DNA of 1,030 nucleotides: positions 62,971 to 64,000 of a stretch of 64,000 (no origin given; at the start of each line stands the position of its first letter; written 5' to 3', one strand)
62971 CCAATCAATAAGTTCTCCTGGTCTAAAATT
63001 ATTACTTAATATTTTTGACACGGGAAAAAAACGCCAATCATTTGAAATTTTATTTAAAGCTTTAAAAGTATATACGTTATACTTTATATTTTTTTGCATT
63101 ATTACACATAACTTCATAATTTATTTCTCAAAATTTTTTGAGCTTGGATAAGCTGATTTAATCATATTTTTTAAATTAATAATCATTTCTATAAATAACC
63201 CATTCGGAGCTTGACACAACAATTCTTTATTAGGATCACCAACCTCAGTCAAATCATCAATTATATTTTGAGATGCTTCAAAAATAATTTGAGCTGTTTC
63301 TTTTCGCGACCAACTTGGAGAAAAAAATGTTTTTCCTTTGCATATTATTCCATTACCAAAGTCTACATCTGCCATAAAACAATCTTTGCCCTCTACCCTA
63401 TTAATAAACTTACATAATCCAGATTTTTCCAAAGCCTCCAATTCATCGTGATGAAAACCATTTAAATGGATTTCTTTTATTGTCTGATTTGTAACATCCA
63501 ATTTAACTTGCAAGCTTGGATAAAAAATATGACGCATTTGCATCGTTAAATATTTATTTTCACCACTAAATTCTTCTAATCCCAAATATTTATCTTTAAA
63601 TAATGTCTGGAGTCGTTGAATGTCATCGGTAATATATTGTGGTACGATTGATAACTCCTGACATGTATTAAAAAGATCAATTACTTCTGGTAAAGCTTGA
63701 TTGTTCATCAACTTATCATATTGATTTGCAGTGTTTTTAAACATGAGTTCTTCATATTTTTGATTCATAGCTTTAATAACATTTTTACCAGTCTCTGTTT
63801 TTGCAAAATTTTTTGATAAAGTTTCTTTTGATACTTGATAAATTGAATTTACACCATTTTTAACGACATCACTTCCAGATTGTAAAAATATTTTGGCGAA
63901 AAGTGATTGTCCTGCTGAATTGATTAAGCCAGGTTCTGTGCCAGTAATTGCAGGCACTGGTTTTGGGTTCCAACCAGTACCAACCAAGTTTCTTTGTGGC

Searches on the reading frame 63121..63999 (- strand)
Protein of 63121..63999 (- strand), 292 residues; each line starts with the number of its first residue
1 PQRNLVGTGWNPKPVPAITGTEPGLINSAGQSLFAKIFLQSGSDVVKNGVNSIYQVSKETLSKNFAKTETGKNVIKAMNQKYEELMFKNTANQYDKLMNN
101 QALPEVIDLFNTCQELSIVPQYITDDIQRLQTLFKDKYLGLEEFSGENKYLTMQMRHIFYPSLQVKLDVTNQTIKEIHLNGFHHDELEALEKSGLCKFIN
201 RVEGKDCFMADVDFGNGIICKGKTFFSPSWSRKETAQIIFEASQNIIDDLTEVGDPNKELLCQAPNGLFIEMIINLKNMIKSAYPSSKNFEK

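Call 15: search_protein_families(library=pfam, proteins=[window:63121-63999:-], max_evalue=1)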
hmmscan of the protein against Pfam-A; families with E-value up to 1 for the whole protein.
window:63121-63999:- (292 aa): 2 families
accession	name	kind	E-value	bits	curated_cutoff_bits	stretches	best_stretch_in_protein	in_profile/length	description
PF16240.10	DUF4899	-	0.01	15.5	25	1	169-229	207-266/283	Domain of unknown function (DUF4899)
PF14436.11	EndoU_bacteria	-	0.054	14.3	25.3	1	221-286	66-128/129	Bacterial EndoU nuclease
